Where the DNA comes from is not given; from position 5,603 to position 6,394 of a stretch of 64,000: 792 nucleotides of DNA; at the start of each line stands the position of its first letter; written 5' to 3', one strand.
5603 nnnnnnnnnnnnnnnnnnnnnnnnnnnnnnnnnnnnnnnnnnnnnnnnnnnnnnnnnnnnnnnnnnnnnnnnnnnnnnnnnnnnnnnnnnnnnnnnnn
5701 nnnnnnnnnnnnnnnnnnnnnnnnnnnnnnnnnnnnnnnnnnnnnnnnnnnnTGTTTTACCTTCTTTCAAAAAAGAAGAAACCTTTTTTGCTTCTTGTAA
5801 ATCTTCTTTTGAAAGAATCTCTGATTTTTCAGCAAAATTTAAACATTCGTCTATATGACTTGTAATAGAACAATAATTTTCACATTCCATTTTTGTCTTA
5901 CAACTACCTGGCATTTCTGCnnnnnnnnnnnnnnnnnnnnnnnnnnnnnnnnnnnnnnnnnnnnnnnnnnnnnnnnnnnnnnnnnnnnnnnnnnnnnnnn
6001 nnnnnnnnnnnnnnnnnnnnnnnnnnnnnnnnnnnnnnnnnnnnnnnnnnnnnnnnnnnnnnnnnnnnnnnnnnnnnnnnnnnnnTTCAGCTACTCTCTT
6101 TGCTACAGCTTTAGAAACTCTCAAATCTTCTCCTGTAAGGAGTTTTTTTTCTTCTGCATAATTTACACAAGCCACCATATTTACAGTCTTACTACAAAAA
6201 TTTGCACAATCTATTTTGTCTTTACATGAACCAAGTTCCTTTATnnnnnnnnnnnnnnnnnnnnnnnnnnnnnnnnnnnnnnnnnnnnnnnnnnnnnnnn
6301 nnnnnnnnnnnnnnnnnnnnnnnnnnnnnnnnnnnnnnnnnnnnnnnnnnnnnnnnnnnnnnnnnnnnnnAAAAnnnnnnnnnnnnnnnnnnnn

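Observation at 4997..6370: Secreted protein built from five tandem 4-cysteine modules, near a thiol-disulfide oxidoreductase cluster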

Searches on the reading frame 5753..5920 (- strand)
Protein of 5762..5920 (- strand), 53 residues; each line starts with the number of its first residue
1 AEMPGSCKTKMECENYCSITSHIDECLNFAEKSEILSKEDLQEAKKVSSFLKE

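Call 13: search_protein_families(library=pfam, proteins=[window:5762-5920:-], max_evalue=10)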
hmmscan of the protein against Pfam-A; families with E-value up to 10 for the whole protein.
seq(53 aa): 0 families

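Call 51: predict_structure(alignment_id=A4)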
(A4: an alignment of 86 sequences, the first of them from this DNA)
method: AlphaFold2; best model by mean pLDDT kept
length: 56 residues; sequences in the alignment: 86
mean_pLDDT: 88.7   pTM: 0.67
mean pLDDT of the five models: 88.7, 86.2, 85.7, 85.6, 84.9
residues with pLDDT >= 90: 33; 70-90: 21; 50-70: 2; < 50: 0
segments of 3 or more residues with pLDDT < 50: none
pLDDT, mean of each block of 10 residues (from residue 1): 83 91 92 90 91 81
secondary structure, 60 per line:
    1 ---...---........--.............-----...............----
elements in order: H10-17 H20-32 H38-52

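Call 59: search_solved_structures(query=A4, max_evalue=10, show_alignments=2)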
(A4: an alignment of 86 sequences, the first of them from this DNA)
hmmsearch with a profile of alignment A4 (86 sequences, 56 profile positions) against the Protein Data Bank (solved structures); distinct sequences matched with E-value up to 10: 4.
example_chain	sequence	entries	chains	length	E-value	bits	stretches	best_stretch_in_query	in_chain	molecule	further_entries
2a2f_X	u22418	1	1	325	0.28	14.5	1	16-51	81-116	Exocyst complex component Sec15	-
5fmn_A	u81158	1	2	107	1.6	12.1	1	21-47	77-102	INRS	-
6wo6_A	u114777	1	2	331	1.6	12.1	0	23-47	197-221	RavA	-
9jm7_A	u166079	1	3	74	1.9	11.9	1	29-48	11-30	LRD-2A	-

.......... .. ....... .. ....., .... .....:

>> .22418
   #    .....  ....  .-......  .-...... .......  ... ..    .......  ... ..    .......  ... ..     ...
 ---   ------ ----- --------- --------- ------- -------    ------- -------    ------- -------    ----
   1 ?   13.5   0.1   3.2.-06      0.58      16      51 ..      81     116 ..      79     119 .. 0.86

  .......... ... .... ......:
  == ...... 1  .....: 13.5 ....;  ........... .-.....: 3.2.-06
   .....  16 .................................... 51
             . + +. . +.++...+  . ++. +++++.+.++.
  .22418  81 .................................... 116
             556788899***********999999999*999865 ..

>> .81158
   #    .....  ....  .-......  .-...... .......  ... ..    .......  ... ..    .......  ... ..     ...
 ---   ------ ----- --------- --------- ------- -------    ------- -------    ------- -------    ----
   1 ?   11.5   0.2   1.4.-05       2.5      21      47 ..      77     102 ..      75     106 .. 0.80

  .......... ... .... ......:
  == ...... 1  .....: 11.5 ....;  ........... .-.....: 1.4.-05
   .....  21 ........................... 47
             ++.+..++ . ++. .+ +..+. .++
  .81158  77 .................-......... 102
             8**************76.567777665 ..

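Call 64: search_protein_representatives(alignment_id=A4)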
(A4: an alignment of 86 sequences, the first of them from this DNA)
Query: 86 sequences, 56 profile positions. Proteins with E-value up to 0.001 (for the whole library): 1872; up to 1e-10: 1596; up to 1e-30: 1043. The best 150 are listed.
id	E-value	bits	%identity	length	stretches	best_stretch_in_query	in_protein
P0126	1.5e-169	566.3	-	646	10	1-55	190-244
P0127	1.7e-163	546.8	-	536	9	2-55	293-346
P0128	1.0e-155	522.0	-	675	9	3-55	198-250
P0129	1.1e-148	499.4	-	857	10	2-51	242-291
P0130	2.9e-148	498.1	-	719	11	2-55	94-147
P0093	3.2e-147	494.8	-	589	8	2-55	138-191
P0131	4.8e-146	491.0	-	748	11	2-49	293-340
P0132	1.4e-143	483.0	-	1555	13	2-49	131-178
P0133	2.2e-143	482.5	-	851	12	2-55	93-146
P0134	4.4e-142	478.3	-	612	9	2-55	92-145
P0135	4.8e-141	475.0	-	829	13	3-55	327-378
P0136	6.2e-141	474.6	-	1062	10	1-55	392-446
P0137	7.8e-140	471.1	-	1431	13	2-48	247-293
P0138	1.6e-138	466.9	-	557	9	2-54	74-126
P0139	4.1e-137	462.4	-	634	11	2-55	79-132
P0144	6.1e-132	445.8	-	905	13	2-50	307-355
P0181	2.8e-120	408.5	-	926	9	2-47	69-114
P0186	7.0e-119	404.0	-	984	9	1-56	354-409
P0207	7.9e-114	387.8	-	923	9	2-56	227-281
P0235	2.5e-107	367.0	-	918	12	1-55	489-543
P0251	1.3e-104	358.3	-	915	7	2-55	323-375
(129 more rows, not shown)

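Call 65: search_protein_families(library=pfam, proteins=[P0132, P0137, P0136, P0186, P0181, P0207, P0235, P0251, P0144], max_evalue=0.001)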
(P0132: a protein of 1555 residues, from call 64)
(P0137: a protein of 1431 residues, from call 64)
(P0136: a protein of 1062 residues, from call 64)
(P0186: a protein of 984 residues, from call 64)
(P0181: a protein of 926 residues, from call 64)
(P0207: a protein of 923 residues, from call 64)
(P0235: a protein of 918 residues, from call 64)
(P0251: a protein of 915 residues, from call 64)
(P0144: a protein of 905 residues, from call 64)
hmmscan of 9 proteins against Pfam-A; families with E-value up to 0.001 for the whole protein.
P0132 (1555 aa): 0 families

P0137 (1431 aa): 0 families

P0136 (1062 aa): 1 family
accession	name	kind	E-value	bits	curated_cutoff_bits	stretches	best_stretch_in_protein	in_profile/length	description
PF13385.13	Laminin_G_3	-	9.5e-25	87.9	27.6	1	841-992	12-150/151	Concanavalin A-like lectin/glucanases superfamily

P0186 (984 aa): 3 families
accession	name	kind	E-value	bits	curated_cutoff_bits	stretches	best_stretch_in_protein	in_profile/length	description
PF13385.13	Laminin_G_3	-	1.7e-27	96.9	27.6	1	741-903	1-150/151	Concanavalin A-like lectin/glucanases superfamily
PF02210.31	Laminin_G_2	-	9.6e-06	26.5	22.9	1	799-893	25-123/126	Laminin G domain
PF07953.20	Toxin_R_bind_N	-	2e-05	24.8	23.8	1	734-897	26-190/191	Clostridium neurotoxin, N-terminal receptor binding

P0181 (926 aa): 0 families

P0207 (923 aa): 1 family
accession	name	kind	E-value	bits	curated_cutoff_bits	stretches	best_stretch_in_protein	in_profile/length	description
PF13385.13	Laminin_G_3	-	6.3e-26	91.8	27.6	1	672-825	10-151/151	Concanavalin A-like lectin/glucanases superfamily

P0235 (918 aa): 0 families

P0251 (915 aa): 0 families

P0144 (905 aa): 1 family
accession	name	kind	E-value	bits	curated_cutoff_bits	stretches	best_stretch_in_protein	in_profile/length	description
PF00050.26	Kazal_1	-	4.5e-07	30.2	21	1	634-654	8-28/49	Kazal-type serine protease inhibitor domain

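Call 67: search_protein_families(library=pfam, alignment_id=A5, max_evalue=0.001)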
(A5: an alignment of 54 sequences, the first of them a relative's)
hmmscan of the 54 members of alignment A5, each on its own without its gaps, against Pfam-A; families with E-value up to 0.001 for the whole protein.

A. member 1, P0129 (857 aa): 1 family
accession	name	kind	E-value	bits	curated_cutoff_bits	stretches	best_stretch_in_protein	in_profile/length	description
PF01934.22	HepT-like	-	0.00021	21.4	23.5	0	110-141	46-85/120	Ribonuclease HepT-like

B. families by the number of members that match (of 54 scanned): 5 families
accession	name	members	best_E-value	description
PF00050.26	Kazal_1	3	8.1e-14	Kazal-type serine protease inhibitor domain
PF07648.20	Kazal_2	3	1.8e-11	Kazal-type serine protease inhibitor domain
PF01934.22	HepT-like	2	0.00021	Ribonuclease HepT-like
PF13385.13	Laminin_G_3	1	2.8e-21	Concanavalin A-like lectin/glucanases superfamily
PF20787.2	SPP1_GP23-1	1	0.00047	SPP1 phage GP23.1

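Call 73: search_protein_families(library=pfam, alignment_id=A4, max_evalue=0.1)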
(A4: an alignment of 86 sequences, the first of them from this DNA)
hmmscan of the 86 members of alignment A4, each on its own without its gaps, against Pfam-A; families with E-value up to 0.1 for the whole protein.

A. member 1, seq(56 aa): 0 families

B. families by the number of members that match (of 86 scanned): 14 families
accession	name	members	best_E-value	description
PF25052.1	AtDEF-like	14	0.013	Defensin-like family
PF06360.16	E_raikovi_mat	6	0.028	Euplotes raikovi mating pheromone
PF11058.13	Ral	1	2.8e-05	Antirestriction protein Ral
PF18595.6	Nuf2_DHR10-like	1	0.00054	Nuf2, DHR10-like domain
PF18459.6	PCSK9_C1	1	0.0053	Proprotein convertase subtilisin-like/kexin type 9 C-terminal domain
PF03698.18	UPF0180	1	0.012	Uncharacterised protein family (UPF0180)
PF10873.13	CYYR1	1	0.015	Cysteine and tyrosine-rich protein 1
PF12567.14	CD45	1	0.015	Leukocyte receptor CD45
PF13056.11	DUF3918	1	0.032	Protein of unknown function (DUF3918)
PF25095.1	C2H2-zf_KIN17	1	0.043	KIN17 C2H2-type zinc finger domain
PF15437.11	PGBA_C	1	0.053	Plasminogen-binding protein pgbA C-terminal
PF22886.1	DUF7021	1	0.064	Domain of unknown function (DUF7021)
PF20787.2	SPP1_GP23-1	1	0.088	SPP1 phage GP23.1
PF22095.1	BT_3535-like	1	0.099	BT_3535-like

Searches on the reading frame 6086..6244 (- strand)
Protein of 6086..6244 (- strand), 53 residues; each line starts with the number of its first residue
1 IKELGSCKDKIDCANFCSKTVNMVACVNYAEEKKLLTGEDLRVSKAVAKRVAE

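Call 13: search_protein_families(library=pfam, proteins=[window:6086-6244:-], max_evalue=10)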
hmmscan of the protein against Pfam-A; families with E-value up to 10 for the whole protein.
seq(53 aa): 1 family
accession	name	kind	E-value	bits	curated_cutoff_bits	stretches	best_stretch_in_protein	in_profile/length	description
PF25052.1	AtDEF-like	-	0.006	17.3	25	1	5-34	41-73/79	Defensin-like family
